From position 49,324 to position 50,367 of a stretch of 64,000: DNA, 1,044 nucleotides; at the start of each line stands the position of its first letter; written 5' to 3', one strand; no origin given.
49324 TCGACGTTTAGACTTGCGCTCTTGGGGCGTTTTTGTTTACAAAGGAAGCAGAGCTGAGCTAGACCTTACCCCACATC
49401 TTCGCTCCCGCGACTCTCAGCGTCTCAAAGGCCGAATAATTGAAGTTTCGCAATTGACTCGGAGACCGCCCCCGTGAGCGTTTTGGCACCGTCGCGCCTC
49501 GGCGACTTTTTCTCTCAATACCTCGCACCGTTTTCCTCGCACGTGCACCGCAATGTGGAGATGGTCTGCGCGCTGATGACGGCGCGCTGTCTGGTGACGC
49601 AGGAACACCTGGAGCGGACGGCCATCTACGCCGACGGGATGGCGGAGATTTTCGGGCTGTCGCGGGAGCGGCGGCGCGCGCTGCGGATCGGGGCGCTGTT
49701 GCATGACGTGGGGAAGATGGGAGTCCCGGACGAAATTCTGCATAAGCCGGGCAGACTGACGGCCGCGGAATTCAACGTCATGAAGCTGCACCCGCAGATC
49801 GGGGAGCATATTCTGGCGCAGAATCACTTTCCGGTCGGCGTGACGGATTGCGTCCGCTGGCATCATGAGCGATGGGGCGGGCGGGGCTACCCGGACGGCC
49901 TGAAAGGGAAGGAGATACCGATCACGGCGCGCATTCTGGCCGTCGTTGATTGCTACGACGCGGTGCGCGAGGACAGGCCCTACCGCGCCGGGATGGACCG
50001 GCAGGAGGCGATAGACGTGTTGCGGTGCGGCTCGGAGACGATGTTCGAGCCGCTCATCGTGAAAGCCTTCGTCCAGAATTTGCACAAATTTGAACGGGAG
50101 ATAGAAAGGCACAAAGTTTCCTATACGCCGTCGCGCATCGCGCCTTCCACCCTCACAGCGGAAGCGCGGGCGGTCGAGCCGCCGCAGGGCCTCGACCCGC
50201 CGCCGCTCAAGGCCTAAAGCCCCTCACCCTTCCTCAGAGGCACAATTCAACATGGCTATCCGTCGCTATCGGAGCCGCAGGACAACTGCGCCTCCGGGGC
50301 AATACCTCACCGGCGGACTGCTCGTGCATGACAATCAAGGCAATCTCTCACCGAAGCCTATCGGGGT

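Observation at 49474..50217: Phage-encoded stand-alone HD-GYP phosphodiesterase in its own transcription unit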

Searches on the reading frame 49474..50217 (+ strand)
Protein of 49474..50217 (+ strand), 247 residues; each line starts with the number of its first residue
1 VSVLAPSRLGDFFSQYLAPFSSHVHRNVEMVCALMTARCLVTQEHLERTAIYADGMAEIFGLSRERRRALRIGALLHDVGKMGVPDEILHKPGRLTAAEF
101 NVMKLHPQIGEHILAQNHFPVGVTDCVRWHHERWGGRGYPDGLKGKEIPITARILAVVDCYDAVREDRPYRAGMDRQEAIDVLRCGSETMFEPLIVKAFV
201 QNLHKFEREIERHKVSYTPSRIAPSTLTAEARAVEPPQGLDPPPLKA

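Call 3: search_protein_families(library=pfam, proteins=[window:49474-50217:+], max_evalue=0.01)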
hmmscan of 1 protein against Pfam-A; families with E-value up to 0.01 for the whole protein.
window:49474-50217:+ (247 aa): 3 families
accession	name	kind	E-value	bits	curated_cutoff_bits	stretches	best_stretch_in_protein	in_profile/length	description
PF13487.12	HD_5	-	1.4e-32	113.2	27.2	1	43-189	15-164/170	HD domain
PF01966.28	HD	-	3.8e-20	72.8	22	1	44-163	3-115/116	HD domain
PF08668.18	HDOD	-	0.00097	19.1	22.9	1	44-132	97-195/196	HDOD domain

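Call 4: search_protein_families(library=ncbifam, proteins=[window:49474-50217:+], max_evalue=0.01)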
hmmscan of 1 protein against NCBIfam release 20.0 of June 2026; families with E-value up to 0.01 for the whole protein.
window:49474-50217:+ (247 aa): 6 families
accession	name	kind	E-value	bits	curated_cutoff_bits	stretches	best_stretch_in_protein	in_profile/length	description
NF053512.1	nitric_RR_NosR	exception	3.7e-37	128.4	400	1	25-215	175-367/422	response regulator c-di-GMP phosphodiesterase, NosR family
TIGR00277.1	HDIG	domain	7.7e-07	28.9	27.6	1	44-132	7-83/84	HDIG domain-containing metalloprotein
TIGR01596.1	cas3_HD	equivalog_domain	6.2e-05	23.1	43.45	1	44-82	3-45/178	CRISPR-associated endonuclease Cas3''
TIGR02621.3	cas3_GSU0051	exception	0.00097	18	400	1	42-81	671-710/854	type I-G CRISPR-associated helicase/endonuclease Cas3g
NF049941.1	HyMthAminphonOxyTmpB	equivalog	0.0026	17.5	300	1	67-130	47-102/188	(R)-1-hydroxy-2-trimethylaminoethylphosphonate oxygenase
TIGR03276.1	Phn-HD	hypoth_equivalog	0.009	15.5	214.6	0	67-130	43-98/179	phosphonate degradation HD-domain oxygenase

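Call 6: search_protein_families(library=phrogs, proteins=[window:49474-50217:+], max_evalue=0.001)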
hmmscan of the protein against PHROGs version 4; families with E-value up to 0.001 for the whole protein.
window:49474-50217:+ (247 aa): 0 families

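Call 7: search_dna_similar(query=window:49474-50217:+, collection=phages, mode=protein, max_rows=30)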
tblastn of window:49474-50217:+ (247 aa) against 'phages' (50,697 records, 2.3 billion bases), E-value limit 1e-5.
Records with a match: 28; places in all: 28; records where one place covers at least 80% of the query: 0.
Best place of each record, by identity: <60% 28.
By first word of the organism name: Bacteriophage 27; Microcystis 1.
By host as written in the record: - 27; Microcystis sp. SG03 1.
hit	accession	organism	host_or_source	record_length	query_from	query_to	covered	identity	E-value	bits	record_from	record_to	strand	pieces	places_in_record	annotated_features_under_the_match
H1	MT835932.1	Bacteriophage sp.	human fecal samples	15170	27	204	72%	39.0%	3e-30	123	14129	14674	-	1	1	record has no annotation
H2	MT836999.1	Bacteriophage sp.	human fecal samples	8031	45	205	65%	42.2%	4e-31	126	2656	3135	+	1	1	record has no annotation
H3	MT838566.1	Bacteriophage sp.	human fecal samples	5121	42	200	64%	42.1%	2e-30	124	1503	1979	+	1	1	record has no annotation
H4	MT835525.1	Bacteriophage sp.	human fecal samples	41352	25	195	69%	37.4%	2e-30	124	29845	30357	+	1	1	record has no annotation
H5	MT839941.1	Bacteriophage sp.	human fecal samples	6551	28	201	70%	36.2%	4e-28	117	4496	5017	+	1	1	record has no annotation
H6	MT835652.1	Bacteriophage sp.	human fecal samples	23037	28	208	73%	33.0%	3e-30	124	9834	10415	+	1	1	record has no annotation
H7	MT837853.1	Bacteriophage sp.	human fecal samples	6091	72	202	53%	45.3%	7e-31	125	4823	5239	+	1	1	record has no annotation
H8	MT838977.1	Bacteriophage sp.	human fecal samples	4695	32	207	71%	33.0%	9e-28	116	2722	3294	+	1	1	record has no annotation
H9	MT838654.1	Bacteriophage sp.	human fecal samples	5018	41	203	66%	35.0%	5e-25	108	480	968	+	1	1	record has no annotation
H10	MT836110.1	Bacteriophage sp.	human fecal samples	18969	60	214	63%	36.7%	2e-23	104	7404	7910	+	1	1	record has no annotation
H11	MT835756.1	Bacteriophage sp.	human fecal samples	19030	76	212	55%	41.3%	2e-28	118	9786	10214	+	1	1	record has no annotation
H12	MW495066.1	Microcystis phage MaAM05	Microcystis sp. SG03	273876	49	197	60%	37.9%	2e-19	93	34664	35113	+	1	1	3'3'-cGAMP-specific phosphodiesterase 3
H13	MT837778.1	Bacteriophage sp.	human fecal samples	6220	42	212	69%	33.0%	5e-22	100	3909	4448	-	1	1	record has no annotation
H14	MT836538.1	Bacteriophage sp.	human fecal samples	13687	70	228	64%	35.2%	2e-20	96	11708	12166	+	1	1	record has no annotation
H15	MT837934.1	Bacteriophage sp.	human fecal samples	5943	29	184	63%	35.9%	6e-21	97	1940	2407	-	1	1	record has no annotation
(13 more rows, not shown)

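Call 8: find_homologous_proteins(query=window:49474-50217:+)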
Query window:49474-50217:+ (247 aa): 7277 proteins with E <= 0.001 among 7940 candidates; the best 120 are listed.
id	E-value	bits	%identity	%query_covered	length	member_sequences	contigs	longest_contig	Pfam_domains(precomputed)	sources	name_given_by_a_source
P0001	1.6e-165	567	100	100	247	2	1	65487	PF13487.13,PF01966.29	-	-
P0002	3.3e-89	317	60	97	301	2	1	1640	PF13487.13,PF01966.29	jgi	-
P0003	1.0e-84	302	59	90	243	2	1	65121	PF13487.13,PF01966.29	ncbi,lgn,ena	ncbi:MAG TPA: HD-GYP domain-containing protein [Pyrinomonadaceae bacterium]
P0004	2.9e-84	301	58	97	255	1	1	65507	PF13487.13,PF01966.29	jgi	jgi:putative nucleotidyltransferase with HDIG domain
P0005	9.8e-82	292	63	87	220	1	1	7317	PF13487.13,PF01966.29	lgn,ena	-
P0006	2.6e-61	226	52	87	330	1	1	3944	PF13487.13,PF01966.29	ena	-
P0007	3.1e-61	225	51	87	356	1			PF13487.13,PF01966.29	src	-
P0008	1.8e-60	223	54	79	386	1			PF08668.19,PF13487.13,PF01966.29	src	-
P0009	1.8e-60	223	50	89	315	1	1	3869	PF08668.19,PF13487.13,PF01966.29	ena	-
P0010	3.4e-60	222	53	81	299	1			PF13487.13,PF01966.29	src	-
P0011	1.1e-59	220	49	89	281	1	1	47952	PF13487.13,PF01966.29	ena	-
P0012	1.1e-59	220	55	75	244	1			PF08668.19,PF13487.13,PF01966.29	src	-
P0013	1.2e-59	220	54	78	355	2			PF13185.13,PF13487.13,PF01966.29,PF01590.33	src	-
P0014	1.4e-59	220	56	74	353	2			PF13487.13,PF01966.29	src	-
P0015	3.2e-59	219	53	77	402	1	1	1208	PF13185.13,PF13487.13,PF01966.29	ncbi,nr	ncbi:MAG TPA: HD domain-containing phosphohydrolase, partial [Pyrinomonadaceae bacterium]|nr:HD doma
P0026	1.2e-56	210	51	77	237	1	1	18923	PF13487.13,PF01966.29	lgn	-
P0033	3.7e-55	205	50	84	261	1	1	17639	PF13487.13,PF01966.29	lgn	-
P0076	2.0e-43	167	48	62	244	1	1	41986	PF13487.13,PF01966.29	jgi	jgi:putative nucleotidyltransferase with HDIG domain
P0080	6.0e-43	165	42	85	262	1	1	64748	PF13487.13,PF01966.29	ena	-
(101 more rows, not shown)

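Call 9: search_solved_structures(query=window:49474-50217:+, show_alignments=3)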
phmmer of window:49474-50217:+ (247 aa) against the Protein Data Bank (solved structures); distinct sequences matched with E-value up to 0.001: 7.
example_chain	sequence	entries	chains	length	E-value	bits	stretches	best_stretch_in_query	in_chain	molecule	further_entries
5z7c_A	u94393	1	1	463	5.8e-34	121.2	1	34-200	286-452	3'3'-cGAMP-specific phosphodiesterase 3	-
4mcw_A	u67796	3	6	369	1.1e-31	113.7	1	41-205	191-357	Metal dependent phosphohydrolase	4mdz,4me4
4r8z_A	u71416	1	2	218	1.8e-27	99.9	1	62-209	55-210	Cyclic di-GMP phosphodiesterase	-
9rbz_A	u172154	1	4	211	1.3e-16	64.4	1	43-198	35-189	HD domain/sensory box protein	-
9rc0_A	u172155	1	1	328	3.1e-16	63.1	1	44-198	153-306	HD domain/sensory box protein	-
3k4x_A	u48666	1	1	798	0.00013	25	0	157-195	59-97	Proliferating cell nuclear antigen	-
3tm8_A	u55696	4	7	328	0.00014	25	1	49-162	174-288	Uncharacterized protein | Uncharacterized protein Bd1817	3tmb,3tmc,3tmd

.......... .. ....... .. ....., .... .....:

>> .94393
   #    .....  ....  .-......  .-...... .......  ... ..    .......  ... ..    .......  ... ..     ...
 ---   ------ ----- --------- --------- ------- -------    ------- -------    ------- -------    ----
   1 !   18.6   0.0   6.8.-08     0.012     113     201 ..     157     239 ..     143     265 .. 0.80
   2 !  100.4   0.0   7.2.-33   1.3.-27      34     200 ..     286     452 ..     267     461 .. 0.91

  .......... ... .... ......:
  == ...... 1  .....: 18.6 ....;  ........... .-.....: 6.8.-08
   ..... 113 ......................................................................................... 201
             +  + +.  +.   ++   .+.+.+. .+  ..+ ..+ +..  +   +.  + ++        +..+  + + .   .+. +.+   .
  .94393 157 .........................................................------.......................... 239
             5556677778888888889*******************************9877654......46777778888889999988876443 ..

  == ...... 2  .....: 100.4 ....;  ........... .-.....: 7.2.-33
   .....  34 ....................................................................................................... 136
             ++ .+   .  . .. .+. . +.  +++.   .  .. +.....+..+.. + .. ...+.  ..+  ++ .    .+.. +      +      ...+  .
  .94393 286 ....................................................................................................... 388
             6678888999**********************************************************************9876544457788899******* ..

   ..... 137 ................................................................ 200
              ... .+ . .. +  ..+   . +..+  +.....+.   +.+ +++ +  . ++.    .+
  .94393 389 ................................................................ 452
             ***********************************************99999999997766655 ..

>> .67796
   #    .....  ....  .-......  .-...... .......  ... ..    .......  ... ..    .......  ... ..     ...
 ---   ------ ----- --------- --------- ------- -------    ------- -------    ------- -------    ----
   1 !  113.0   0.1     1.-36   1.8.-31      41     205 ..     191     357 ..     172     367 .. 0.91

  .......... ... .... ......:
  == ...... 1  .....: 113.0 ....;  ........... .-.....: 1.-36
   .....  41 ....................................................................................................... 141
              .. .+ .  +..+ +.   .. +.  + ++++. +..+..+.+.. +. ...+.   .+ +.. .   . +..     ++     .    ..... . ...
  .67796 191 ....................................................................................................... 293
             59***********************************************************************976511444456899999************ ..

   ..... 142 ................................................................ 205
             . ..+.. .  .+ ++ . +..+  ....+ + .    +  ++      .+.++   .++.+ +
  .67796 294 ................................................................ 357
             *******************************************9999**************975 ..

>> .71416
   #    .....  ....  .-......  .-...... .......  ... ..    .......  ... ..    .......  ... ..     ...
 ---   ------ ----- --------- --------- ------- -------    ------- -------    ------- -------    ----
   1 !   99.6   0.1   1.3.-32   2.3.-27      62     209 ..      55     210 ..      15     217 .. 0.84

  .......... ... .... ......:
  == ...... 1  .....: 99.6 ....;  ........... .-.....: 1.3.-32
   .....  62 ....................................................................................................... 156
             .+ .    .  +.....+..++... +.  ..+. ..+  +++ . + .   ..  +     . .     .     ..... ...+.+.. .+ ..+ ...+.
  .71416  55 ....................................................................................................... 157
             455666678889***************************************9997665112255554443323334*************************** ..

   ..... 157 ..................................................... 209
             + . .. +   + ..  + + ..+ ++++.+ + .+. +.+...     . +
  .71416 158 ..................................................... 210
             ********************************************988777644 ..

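Call 11: find_encoding_contigs(protein=P0003, flank=10000, max_places=3)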
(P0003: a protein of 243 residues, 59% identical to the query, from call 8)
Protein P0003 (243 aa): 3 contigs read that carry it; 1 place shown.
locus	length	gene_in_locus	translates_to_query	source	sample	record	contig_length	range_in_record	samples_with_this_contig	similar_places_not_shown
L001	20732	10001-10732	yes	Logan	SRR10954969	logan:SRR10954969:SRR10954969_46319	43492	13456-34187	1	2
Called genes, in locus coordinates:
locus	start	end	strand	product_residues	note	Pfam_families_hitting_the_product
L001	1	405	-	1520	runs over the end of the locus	-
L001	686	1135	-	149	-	-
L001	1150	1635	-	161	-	-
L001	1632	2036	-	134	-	-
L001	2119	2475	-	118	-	-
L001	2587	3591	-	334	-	PF14191:YodL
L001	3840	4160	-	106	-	-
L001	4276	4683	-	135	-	-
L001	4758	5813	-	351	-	-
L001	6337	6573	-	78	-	-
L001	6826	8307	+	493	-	PF13424:TPR_12 (faint)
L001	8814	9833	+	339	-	-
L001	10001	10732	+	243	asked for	PF13487:HD_5, PF01966:HD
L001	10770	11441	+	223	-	-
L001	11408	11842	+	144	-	-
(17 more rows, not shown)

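Call 12: find_encoding_contigs(protein=P0004, flank=10000, max_places=3)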
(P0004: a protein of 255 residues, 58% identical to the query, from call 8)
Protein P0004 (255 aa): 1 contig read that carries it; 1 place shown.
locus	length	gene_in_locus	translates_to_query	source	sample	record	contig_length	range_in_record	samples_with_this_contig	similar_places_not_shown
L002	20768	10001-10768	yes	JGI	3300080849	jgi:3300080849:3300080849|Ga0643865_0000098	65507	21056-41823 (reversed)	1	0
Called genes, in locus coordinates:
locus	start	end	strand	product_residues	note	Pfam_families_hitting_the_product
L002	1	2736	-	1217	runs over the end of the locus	-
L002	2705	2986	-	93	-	-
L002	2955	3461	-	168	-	-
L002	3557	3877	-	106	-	PF14191:YodL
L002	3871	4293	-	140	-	-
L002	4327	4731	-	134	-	-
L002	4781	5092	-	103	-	-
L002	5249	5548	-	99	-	-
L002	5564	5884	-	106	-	-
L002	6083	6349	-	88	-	-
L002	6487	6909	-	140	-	-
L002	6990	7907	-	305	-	-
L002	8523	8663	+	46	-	-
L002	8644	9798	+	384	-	-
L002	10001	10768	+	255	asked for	PF13487:HD_5, PF01966:HD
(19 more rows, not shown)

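Call 13: find_encoding_contigs(protein=P0005, flank=10000, max_places=3)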
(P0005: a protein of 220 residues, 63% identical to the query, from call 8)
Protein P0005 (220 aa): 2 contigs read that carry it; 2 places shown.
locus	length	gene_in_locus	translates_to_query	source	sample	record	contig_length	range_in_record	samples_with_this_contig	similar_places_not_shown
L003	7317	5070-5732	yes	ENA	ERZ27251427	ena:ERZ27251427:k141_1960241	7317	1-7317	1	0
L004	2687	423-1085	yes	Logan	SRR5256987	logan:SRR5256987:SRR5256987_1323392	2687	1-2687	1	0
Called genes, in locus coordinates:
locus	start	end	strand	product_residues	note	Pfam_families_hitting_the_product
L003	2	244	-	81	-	?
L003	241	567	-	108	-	-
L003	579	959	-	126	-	-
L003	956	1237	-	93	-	-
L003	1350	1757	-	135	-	-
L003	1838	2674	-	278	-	-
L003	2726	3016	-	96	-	-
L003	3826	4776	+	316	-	-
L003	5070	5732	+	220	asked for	PF13487:HD_5, PF01966:HD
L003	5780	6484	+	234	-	-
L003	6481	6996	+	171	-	-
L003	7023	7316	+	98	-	?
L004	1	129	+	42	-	?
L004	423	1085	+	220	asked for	PF13487:HD_5, PF01966:HD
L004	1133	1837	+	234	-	-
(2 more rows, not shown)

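Call 16: find_encoding_contigs(protein=P0001, flank=10000, max_places=3)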
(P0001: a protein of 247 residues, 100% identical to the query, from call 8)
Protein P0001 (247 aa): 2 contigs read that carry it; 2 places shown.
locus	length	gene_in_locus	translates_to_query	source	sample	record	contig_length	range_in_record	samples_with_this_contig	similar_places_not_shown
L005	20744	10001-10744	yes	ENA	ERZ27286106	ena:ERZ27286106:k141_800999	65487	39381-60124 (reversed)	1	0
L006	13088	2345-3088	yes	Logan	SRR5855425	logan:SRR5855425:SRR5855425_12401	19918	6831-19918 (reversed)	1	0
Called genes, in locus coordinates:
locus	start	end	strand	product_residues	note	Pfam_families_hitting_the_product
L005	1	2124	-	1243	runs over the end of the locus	-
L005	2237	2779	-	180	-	-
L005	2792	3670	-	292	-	PF14191:YodL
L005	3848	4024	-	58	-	-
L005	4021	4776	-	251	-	-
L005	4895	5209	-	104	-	-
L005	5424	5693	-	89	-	-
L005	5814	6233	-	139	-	-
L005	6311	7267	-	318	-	-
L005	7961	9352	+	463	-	-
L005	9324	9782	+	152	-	-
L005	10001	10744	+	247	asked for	PF13487:HD_5, PF01966:HD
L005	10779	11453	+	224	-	-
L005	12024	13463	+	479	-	-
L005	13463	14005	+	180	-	-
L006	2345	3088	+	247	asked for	PF13487:HD_5, PF01966:HD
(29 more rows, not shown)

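Call 29: find_related_loci(query=A1, collection=viral_contigs, flank=6000)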
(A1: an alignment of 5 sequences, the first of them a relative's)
Query A1 (247 aa) in viral_contigs; peptide patterns used: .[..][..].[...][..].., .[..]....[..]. (x = any residue, [..] = any of these).
46 stretches matched a pattern, but none encodes a relative of the query by tblastn (E <= 1e-3).

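Call 31: find_related_loci(query=A2, collection=viral_contigs, flank=6000)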
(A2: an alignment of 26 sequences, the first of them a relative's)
Query A2 (247 aa) in viral_contigs; peptide patterns used: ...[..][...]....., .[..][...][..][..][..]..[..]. (x = any residue, [..] = any of these).
217 stretches matched a pattern; 159 encode a relative of the query (tblastn E <= 1e-3); the best 80 are kept; 80 distinct loci.
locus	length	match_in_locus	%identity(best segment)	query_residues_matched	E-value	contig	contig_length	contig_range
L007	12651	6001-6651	48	26-240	5e-63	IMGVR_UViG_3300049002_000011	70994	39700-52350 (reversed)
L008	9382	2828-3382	43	27-211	1e-47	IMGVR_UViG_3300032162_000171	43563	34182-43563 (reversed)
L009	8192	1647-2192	41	42-212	3e-41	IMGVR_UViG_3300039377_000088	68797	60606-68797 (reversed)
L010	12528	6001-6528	40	26-201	6e-41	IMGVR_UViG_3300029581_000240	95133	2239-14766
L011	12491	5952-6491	43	27-203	6e-40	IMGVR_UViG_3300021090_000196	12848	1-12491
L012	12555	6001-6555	41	27-209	8e-40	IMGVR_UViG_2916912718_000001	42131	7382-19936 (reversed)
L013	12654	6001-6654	37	26-242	2e-39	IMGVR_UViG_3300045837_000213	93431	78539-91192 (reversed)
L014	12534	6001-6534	42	26-203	1e-39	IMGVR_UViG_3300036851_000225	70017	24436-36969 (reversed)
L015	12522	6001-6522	39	34-207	9e-39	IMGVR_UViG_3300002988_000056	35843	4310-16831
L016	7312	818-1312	42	42-206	1e-38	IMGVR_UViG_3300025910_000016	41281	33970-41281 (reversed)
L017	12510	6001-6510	40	39-207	1e-38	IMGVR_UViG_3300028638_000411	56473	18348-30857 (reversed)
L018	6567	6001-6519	42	27-199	3e-38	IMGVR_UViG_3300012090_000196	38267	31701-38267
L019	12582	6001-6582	40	17-203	4e-37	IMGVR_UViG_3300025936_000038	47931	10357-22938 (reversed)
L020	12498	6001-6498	42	35-201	6e-37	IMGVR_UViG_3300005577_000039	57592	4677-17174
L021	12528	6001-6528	41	28-201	5e-37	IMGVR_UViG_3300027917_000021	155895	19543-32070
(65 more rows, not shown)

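Call 35: find_related_loci(query=A1, collection=metagenome_contigs, flank=8000)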
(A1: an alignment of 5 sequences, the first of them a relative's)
Query A1 (247 aa) in metagenome_contigs; peptide patterns used: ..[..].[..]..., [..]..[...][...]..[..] (x = any residue, [..] = any of these).
600 stretches matched a pattern (row limit reached: there are more); 206 encode a relative of the query (tblastn E <= 1e-3); the best 80 are kept; 80 distinct loci.
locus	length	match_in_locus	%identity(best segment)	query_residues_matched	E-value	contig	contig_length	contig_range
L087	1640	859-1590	58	1-247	3e-99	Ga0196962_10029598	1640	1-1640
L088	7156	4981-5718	48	6-240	3e-67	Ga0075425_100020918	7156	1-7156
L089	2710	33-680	52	27-240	5e-68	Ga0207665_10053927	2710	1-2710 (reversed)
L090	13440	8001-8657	52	25-240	4e-67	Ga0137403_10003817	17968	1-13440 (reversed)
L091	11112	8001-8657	52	25-240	7e-67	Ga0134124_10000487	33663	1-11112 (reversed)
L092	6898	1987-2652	50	22-240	2e-66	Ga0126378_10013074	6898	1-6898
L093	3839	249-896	51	27-240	1e-66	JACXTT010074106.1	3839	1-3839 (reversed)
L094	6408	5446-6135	49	22-243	2e-66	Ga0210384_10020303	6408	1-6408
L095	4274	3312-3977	51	22-240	3e-66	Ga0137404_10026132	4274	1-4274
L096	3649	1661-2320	51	25-241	3e-66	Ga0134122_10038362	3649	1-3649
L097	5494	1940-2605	50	22-240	9e-66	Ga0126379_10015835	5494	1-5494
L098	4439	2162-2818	51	25-240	1e-65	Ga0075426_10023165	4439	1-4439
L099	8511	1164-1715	57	27-210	4e-64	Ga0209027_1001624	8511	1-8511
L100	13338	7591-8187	52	22-219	5e-64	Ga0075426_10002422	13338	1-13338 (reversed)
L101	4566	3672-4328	50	25-240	1e-63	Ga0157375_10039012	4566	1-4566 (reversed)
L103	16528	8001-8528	55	35-210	8e-63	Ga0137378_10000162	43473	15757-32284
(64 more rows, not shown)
